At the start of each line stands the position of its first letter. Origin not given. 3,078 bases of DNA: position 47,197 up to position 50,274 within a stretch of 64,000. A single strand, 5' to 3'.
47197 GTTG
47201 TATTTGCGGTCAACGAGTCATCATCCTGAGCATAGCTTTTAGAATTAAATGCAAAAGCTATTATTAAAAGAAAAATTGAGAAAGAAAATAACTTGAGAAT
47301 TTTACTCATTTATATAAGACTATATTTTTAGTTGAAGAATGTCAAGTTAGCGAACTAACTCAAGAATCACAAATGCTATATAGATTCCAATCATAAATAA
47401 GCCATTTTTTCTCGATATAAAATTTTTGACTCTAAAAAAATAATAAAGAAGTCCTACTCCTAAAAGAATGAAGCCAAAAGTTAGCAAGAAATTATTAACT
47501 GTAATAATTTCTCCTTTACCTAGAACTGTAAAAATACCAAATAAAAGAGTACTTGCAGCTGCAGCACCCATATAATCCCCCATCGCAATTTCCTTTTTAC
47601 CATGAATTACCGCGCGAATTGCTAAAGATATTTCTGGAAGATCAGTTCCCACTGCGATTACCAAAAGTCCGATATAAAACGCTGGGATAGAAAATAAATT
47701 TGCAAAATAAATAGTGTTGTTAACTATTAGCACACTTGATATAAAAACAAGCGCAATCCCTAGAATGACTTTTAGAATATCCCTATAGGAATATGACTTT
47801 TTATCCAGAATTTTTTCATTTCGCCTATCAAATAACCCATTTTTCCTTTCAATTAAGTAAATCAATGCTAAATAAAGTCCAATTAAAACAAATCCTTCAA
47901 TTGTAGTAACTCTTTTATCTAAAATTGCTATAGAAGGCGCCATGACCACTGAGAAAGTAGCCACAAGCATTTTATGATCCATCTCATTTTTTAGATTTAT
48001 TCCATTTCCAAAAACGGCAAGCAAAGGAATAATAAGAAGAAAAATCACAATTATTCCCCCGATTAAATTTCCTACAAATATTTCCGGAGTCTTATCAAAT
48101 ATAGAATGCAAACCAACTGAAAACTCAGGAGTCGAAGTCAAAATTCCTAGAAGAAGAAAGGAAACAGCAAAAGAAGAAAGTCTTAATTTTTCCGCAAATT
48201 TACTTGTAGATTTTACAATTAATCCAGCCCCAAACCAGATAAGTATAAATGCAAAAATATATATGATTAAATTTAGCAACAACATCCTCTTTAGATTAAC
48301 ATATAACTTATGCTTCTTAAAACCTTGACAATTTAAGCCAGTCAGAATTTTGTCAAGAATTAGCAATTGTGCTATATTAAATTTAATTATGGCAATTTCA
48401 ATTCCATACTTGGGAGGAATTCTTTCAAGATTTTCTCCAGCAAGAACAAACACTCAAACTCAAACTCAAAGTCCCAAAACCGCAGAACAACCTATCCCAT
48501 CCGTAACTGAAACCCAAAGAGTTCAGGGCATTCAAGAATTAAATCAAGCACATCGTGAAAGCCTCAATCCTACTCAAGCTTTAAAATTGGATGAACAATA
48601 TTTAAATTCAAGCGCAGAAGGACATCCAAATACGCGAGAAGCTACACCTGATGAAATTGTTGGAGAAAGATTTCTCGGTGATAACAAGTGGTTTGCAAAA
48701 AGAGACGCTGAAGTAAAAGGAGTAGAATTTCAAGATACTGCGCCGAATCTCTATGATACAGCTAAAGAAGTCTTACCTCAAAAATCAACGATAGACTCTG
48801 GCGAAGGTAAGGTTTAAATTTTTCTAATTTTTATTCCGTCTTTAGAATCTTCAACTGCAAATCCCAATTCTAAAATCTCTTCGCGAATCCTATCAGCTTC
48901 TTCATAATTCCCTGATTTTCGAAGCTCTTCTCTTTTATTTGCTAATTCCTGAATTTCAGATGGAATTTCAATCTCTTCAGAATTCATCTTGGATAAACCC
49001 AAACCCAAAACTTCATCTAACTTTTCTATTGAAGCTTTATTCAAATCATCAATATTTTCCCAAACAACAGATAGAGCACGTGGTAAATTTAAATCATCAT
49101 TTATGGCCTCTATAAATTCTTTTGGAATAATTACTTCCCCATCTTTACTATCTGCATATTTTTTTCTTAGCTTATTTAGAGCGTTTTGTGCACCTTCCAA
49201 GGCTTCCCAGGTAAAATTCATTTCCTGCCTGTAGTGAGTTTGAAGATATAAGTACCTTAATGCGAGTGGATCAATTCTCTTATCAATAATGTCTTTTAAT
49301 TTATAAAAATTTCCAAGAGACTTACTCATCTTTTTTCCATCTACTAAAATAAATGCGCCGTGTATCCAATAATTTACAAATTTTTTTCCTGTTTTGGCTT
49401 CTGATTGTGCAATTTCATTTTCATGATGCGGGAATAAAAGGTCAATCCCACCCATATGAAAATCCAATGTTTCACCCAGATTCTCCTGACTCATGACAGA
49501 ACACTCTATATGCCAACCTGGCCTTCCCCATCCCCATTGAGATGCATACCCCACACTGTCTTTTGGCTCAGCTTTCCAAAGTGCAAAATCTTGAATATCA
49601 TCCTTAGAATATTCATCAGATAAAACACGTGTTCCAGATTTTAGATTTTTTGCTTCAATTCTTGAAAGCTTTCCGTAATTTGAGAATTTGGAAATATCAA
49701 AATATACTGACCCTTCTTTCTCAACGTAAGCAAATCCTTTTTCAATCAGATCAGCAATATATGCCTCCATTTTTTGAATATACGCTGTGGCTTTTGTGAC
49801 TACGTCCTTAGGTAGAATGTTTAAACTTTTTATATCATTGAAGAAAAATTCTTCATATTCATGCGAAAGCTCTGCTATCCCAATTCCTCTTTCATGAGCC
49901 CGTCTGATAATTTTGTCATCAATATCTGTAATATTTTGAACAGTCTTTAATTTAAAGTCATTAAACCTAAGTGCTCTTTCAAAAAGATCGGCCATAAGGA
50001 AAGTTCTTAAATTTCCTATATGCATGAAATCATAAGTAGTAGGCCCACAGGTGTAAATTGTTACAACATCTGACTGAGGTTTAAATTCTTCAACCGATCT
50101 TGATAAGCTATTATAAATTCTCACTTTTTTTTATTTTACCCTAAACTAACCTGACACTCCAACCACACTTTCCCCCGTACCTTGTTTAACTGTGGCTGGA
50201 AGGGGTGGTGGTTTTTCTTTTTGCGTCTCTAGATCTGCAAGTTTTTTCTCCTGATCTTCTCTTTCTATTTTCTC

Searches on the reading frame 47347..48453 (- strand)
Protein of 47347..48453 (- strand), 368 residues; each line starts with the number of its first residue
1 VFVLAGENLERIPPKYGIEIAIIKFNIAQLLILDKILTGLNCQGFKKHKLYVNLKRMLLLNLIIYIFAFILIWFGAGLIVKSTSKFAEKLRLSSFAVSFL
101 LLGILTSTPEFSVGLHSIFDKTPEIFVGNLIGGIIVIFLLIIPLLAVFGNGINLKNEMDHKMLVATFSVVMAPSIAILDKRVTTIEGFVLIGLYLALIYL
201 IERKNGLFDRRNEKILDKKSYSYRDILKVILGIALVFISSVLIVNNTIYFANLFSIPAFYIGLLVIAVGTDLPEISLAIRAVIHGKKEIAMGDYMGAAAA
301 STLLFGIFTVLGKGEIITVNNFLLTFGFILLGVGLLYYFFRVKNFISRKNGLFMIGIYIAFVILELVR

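Call 66: search_protein_families(library=pfam, proteins=[window:47347-48453:-], max_evalue=0.01)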
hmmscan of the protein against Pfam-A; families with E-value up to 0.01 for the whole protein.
window:47347-48453:- (368 aa): 1 family
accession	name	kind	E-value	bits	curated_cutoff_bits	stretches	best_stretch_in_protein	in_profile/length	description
PF01699.29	Na_Ca_ex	-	1.3e-33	116.6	24.9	2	62-200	3-148/151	Sodium/calcium exchanger protein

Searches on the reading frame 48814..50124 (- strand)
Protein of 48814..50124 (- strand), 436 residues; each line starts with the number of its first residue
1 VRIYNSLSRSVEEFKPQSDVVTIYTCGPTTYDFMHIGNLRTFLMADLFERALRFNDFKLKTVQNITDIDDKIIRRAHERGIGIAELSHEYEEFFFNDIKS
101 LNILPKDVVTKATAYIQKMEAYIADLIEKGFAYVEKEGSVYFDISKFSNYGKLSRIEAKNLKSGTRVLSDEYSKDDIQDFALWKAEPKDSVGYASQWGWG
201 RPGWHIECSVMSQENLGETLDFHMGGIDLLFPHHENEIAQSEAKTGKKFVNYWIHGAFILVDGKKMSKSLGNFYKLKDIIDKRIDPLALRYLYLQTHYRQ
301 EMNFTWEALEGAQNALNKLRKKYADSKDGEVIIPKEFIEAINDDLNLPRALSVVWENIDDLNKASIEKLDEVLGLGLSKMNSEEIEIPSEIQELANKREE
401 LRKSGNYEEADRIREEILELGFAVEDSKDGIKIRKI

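Call 39: list_cluster_members(proteins=[P0002, P0004, window:43730-44953:+, window:48814-50124:-, window:44956-45618:-, window:42409-43656:-, P0008])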
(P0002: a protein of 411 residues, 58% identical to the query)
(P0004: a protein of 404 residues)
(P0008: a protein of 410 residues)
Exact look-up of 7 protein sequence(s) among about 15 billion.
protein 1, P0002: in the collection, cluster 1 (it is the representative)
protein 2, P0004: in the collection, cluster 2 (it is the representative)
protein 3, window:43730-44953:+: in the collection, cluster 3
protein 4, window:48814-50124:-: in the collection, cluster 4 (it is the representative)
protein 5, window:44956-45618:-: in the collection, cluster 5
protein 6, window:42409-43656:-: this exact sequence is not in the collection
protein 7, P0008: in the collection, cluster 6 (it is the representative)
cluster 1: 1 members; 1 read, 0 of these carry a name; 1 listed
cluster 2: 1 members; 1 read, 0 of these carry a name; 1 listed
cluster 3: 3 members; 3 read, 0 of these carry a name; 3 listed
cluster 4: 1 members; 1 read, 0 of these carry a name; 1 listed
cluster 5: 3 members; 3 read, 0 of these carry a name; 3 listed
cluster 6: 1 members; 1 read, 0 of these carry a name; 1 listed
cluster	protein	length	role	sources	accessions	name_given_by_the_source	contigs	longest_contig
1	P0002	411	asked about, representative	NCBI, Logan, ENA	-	-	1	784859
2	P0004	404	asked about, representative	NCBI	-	-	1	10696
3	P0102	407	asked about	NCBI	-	-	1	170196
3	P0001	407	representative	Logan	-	-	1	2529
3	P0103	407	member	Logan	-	-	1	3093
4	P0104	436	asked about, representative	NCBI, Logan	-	-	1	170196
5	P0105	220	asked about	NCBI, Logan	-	-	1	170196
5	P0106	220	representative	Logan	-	-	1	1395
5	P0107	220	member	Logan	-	-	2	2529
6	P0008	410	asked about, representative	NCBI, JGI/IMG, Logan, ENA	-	-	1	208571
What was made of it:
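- Checked: The kinase therefore starts at 43656 and has 415 aa. X starts at ATG 43730 and has 407 aa; that exact sequence is in NCBI (call 39).
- Tried and rejected: It gave no source names (call 39).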
